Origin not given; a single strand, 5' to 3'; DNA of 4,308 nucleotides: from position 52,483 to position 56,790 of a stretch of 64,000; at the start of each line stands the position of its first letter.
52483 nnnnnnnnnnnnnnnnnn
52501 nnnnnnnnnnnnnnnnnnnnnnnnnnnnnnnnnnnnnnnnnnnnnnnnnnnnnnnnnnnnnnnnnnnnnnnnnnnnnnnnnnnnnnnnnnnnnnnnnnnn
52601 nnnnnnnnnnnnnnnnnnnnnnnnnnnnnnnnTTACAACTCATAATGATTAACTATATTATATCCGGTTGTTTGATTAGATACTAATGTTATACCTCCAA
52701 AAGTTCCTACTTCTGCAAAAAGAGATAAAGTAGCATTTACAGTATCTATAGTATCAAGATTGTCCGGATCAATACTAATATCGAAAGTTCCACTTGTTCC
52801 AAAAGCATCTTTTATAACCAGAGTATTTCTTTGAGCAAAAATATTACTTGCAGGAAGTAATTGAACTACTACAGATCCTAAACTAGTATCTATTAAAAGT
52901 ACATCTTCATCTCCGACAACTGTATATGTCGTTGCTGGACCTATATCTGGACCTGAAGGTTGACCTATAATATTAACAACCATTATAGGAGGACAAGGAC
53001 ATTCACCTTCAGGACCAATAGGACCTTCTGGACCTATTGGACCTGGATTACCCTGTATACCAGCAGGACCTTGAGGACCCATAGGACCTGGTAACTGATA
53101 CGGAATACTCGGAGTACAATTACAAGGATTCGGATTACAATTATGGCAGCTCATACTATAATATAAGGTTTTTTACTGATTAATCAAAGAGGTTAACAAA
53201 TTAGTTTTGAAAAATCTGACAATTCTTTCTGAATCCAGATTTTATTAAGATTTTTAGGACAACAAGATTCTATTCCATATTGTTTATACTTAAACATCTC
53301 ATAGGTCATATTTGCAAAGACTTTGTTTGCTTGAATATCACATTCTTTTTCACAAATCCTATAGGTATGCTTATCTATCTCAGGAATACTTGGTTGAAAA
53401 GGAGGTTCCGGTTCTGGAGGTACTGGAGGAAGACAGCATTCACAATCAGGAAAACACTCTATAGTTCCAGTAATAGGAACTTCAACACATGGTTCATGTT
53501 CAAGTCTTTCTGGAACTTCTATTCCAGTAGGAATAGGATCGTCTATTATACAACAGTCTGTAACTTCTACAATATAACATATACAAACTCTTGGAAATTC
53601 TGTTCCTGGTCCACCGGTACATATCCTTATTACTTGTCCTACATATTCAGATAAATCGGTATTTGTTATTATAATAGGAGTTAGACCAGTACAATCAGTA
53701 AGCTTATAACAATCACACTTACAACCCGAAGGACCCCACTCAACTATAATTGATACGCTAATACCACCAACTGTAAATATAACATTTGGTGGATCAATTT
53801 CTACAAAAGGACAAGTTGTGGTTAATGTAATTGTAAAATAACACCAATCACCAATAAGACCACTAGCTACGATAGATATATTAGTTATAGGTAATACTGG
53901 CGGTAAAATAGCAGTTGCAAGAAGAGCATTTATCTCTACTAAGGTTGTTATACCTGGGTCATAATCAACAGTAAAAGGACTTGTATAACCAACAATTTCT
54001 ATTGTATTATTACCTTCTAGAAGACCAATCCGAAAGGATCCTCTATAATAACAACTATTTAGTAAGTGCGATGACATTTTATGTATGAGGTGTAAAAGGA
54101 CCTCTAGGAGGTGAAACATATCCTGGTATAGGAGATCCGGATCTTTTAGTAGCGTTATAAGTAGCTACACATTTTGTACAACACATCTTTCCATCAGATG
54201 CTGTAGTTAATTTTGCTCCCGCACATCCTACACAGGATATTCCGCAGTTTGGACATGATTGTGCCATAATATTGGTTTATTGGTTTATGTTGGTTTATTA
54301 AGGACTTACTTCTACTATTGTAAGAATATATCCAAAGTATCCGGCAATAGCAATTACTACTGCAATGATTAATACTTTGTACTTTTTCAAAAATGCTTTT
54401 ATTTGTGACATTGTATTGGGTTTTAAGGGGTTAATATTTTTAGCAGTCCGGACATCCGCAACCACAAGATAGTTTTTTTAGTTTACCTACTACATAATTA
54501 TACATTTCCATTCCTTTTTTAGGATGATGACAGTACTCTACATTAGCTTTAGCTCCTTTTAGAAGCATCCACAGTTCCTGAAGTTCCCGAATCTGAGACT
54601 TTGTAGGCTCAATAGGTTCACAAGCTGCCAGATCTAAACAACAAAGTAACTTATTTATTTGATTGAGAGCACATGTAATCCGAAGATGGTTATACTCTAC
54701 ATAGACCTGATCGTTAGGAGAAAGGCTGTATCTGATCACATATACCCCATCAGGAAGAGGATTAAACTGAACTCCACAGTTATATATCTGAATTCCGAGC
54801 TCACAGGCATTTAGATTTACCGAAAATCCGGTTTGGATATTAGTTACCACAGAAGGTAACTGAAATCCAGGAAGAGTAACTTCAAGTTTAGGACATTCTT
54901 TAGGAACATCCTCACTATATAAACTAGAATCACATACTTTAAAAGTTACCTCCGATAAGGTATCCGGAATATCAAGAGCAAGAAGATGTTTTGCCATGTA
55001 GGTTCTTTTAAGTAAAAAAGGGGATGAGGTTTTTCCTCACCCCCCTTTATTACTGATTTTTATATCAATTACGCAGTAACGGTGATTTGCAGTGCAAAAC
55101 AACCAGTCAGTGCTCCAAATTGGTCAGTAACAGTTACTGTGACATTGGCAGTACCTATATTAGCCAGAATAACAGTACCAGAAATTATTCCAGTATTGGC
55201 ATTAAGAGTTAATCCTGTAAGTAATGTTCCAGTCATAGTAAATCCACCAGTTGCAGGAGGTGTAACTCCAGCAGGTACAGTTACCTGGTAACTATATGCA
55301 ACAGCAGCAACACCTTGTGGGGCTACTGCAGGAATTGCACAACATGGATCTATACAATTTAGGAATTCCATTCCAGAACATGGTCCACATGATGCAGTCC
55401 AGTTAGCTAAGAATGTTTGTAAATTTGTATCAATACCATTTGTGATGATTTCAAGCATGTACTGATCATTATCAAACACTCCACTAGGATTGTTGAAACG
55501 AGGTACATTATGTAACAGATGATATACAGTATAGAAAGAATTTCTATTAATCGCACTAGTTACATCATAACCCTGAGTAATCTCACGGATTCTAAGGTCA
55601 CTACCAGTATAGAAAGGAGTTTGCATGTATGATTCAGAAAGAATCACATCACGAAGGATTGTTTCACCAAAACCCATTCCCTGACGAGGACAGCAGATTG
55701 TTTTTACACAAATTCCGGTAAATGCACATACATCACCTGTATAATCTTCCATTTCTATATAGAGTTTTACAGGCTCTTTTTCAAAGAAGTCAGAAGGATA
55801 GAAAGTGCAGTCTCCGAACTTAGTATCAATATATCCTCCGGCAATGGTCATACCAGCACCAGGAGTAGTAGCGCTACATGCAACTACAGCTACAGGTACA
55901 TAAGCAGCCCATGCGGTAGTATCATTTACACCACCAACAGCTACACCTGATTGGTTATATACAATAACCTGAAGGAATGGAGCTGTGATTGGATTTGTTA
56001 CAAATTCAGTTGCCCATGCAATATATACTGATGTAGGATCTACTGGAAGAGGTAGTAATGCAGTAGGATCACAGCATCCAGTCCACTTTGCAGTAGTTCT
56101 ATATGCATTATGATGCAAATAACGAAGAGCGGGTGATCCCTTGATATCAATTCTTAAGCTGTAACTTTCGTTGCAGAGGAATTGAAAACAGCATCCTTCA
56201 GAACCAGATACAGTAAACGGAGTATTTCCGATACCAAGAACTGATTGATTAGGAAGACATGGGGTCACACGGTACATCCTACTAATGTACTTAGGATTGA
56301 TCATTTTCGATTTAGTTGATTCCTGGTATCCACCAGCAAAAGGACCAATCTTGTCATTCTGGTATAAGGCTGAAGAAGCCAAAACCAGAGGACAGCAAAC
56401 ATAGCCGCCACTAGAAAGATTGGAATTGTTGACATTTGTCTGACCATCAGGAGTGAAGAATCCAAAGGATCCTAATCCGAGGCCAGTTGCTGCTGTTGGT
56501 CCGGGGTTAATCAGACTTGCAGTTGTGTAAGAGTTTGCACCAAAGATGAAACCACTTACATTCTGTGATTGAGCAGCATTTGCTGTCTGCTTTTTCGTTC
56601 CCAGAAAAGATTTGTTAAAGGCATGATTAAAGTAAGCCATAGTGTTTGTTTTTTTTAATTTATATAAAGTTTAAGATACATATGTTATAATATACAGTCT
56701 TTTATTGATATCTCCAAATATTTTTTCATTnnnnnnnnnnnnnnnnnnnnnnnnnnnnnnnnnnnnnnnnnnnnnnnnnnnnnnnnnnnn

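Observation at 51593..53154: Three tandem 'minicollagen-like' paralogues: short collagen helices capped on both sides by Cys clusters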

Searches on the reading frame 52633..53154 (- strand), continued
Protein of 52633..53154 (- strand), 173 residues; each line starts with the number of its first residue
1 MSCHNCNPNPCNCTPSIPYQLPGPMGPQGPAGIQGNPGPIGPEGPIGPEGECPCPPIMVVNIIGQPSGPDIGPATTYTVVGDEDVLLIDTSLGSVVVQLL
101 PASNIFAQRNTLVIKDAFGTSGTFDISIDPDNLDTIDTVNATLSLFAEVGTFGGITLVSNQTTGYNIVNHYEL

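Call 69: search_protein_families(library=pfam, proteins=[L093:3547-5001:+, L093:5016-6185:+, L094:10489-11775:+, L094:5436-7571:+, L093:1210-3018:+, L094:9430-9987:+, L094:8660-9013:+, L093:7252-7725:+, L094:8156-8656:+], max_evalue=0.05)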
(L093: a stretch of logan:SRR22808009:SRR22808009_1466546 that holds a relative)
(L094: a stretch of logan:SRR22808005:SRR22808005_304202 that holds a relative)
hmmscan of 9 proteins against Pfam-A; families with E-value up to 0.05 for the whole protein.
L093:3547-5001:+ (484 aa): 1 family
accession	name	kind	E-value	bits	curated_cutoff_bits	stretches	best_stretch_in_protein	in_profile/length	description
PF01391.23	Collagen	-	2.5e-05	24.4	27.2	1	23-56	10-43/60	Collagen triple helix repeat (20 copies)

L093:5016-6185:+ (389 aa): 1 family
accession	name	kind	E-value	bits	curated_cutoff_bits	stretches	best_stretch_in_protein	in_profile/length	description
PF01391.23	Collagen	-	0.012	15.7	27.2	1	25-49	7-31/60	Collagen triple helix repeat (20 copies)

L094:10489-11775:+ (428 aa): 0 families

L094:5436-7571:+ (711 aa): 3 families
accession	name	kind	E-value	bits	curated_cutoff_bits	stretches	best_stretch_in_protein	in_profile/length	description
PF15902.12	Sortilin-Vps10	-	9.1e-08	31.7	33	1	26-75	13-62/446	Sortilin, neurotensin receptor 3,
PF14870.12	PSII_BNR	-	3.3e-05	23.7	27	0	25-75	221-271/303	Photosynthesis system II assembly factor YCF48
PF02012.26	BNR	-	0.00087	19.4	27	0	148-157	1-10/12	BNR/Asp-box repeat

L093:1210-3018:+ (602 aa): 1 family
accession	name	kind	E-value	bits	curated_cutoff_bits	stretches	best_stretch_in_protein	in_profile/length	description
PF05345.18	He_PIG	-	0.00015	22.6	24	1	142-195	20-80/96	Putative Ig domain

L094:9430-9987:+ (185 aa): 2 families
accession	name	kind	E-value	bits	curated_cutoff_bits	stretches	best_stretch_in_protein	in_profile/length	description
PF01391.23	Collagen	-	0.0016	18.6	27.2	1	24-48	31-55/60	Collagen triple helix repeat (20 copies)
PF20731.2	RE_NgoFVII_C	-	0.046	14.2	23.8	0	133-176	46-89/131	NgoFVII C-terminal B3-like DNA-binding domain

L094:8660-9013:+ (117 aa): 2 families
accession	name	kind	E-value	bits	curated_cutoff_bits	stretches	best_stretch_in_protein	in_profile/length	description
PF01391.23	Collagen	-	1.1e-05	25.5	27.2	1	20-51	6-37/60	Collagen triple helix repeat (20 copies)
PF18573.7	BclA_C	-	0.0025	18.1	38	1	60-108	4-55/128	BclA C-terminal domain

L093:7252-7725:+ (157 aa): 1 family
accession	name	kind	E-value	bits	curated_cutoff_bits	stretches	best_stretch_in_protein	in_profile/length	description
PF00953.26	Glycos_transf_4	-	0.026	14.9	27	1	87-139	56-108/160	Glycosyl transferase family 4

L094:8156-8656:+ (166 aa): 1 family
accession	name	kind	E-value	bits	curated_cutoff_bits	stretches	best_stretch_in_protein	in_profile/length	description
PF01391.23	Collagen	-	0.004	17.3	27.2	1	24-48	28-52/60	Collagen triple helix repeat (20 copies)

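Call 87: find_encoding_contigs(protein=P0136, flank=8000, max_places=2)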
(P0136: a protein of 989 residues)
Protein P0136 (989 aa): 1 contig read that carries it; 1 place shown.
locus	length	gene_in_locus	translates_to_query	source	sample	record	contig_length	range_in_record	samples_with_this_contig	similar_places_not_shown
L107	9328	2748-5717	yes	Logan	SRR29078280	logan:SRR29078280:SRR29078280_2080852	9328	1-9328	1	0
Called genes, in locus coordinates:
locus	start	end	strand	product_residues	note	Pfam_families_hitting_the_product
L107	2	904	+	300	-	?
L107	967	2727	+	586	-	-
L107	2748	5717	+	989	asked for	-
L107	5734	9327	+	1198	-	?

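Call 89: search_protein_families(library=phrogs, proteins=[L093:3547-5001:+, L093:5016-6185:+, L094:10489-11775:+, L094:5436-7571:+], max_evalue=0.01)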
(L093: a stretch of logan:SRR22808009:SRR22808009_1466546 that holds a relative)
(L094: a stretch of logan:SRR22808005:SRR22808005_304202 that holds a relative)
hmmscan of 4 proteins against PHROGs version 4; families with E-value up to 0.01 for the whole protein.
L093:3547-5001:+ (484 aa): 21 families
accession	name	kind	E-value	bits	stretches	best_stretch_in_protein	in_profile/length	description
phrog_10972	-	tail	1.1e-10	42.5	1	22-91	162-233/343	tail fiber protein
phrog_366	-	tail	6.7e-08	33.4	1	20-58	335-374/474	tail fiber protein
phrog_5073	-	tail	6.4e-07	29.7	1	23-57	312-361/519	tail fiber protein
phrog_1658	-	unknown function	1.5e-06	29.2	1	23-65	91-133/239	-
phrog_18350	-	tail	1.7e-06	28.9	1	14-59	151-196/253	tail fiber protein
phrog_6320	-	tail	2e-06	27.9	1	23-56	125-203/745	tail fiber protein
phrog_14726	-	tail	2.1e-06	27.8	1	28-91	185-242/537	tail fiber protein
phrog_13419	-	unknown function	3.1e-05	24.7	1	22-40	27-45/50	-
phrog_38806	-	unknown function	5.9e-05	23.6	1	22-57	108-143/285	-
phrog_17587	-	tail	5.9e-05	22.7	1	18-57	361-400/641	tail fiber protein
phrog_3904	-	tail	7.3e-05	22.2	1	22-59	674-720/1086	tail fiber protein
phrog_819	-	tail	0.00021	20.6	1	20-58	627-668/1024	tail protein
phrog_4013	-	unknown function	0.00032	20.5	1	18-97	104-184/659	-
phrog_26654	-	unknown function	0.00037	21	1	17-56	100-139/360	-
phrog_1806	-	tail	0.00039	20.8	1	21-60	110-149/276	collagen like minor tail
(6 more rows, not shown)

L093:5016-6185:+ (389 aa): 4 families
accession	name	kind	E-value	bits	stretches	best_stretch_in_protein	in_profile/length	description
phrog_1658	-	unknown function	0.00095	20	1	19-51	75-102/239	-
phrog_21621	-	unknown function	0.005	18.1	1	25-87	37-97/103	-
phrog_366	-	tail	0.0066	16.9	1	25-50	342-367/474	tail fiber protein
phrog_6320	-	tail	0.0073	16.1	1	24-64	184-224/745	tail fiber protein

L094:10489-11775:+ (428 aa): 0 families

L094:5436-7571:+ (711 aa): 0 families

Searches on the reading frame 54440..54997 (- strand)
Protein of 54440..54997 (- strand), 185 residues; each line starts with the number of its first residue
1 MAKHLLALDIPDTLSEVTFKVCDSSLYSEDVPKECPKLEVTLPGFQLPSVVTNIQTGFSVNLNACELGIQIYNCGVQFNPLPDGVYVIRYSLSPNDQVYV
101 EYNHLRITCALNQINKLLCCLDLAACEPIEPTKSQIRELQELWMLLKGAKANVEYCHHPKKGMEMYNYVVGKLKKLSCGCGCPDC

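Call 5: search_protein_families(library=pfam, proteins=[window:54440-54997:-], max_evalue=0.1)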
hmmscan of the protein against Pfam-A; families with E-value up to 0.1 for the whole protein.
window:54440-54997:- (185 aa): 0 families

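Call 6: search_protein_families(library=phrogs, proteins=[window:54440-54997:-], max_evalue=0.1)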
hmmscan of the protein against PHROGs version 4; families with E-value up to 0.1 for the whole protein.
window:54440-54997:- (185 aa): 0 families

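Call 84: search_solved_structures(query=A7, max_evalue=1, show_alignments=1)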
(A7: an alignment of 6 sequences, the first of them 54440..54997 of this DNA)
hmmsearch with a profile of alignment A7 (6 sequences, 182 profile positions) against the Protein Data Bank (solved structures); distinct sequences matched with E-value up to 1: 1.
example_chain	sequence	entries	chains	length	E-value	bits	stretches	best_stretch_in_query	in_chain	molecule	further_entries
6fwv_A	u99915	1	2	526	0.025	17.4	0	71-102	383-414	Collagen Adhesion protein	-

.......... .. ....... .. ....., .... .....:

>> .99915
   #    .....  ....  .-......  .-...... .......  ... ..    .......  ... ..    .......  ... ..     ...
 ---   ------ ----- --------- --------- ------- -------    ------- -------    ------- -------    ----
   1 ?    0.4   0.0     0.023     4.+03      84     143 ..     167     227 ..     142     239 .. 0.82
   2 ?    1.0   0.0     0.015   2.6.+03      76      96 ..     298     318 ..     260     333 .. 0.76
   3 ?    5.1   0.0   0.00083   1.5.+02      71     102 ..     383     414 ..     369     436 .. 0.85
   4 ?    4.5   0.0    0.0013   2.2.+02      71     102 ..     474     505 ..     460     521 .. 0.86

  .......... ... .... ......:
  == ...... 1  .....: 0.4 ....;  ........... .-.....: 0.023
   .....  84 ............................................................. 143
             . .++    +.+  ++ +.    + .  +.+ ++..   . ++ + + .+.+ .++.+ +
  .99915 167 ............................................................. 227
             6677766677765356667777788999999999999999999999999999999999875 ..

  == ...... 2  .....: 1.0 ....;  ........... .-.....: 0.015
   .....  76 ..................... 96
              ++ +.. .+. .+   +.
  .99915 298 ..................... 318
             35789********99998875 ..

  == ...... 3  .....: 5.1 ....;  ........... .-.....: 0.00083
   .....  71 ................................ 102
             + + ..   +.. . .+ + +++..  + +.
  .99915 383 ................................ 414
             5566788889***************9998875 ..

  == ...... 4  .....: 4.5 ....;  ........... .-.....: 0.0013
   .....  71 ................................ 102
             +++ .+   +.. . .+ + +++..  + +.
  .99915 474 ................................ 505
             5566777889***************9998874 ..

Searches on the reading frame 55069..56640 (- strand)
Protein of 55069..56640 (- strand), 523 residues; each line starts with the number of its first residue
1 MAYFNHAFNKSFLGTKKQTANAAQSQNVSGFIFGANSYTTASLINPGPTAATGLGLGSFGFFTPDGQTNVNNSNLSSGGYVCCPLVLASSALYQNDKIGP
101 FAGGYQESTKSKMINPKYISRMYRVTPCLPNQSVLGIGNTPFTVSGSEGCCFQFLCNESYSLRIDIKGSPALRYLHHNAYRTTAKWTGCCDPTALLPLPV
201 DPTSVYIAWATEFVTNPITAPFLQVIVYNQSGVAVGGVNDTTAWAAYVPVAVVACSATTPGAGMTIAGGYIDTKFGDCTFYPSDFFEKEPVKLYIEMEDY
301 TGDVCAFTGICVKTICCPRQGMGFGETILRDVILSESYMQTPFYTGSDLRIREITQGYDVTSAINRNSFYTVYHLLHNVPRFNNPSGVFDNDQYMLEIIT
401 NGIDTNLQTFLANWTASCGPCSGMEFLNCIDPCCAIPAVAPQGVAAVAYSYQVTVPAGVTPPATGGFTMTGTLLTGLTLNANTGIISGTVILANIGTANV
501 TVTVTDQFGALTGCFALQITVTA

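Call 5: search_protein_families(library=pfam, proteins=[window:55069-56640:-], max_evalue=0.1)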
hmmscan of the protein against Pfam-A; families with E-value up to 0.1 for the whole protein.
window:55069-56640:- (523 aa): 1 family
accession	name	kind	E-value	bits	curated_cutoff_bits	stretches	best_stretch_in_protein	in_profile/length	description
PF05345.18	He_PIG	-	3.1e-09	37.6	24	1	441-517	11-93/96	Putative Ig domain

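Call 6: search_protein_families(library=phrogs, proteins=[window:55069-56640:-], max_evalue=0.1)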
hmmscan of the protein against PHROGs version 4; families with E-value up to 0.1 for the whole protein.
window:55069-56640:- (523 aa): 0 families

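Call 30: search_solved_structures(query=window:55069-56640:-, max_evalue=1)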
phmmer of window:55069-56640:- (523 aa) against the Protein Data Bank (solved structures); distinct sequences matched with E-value up to 1: 1.
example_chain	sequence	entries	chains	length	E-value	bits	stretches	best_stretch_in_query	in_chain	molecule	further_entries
6lut_A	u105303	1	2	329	0.74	11.9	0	429-488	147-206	Probable serine racemase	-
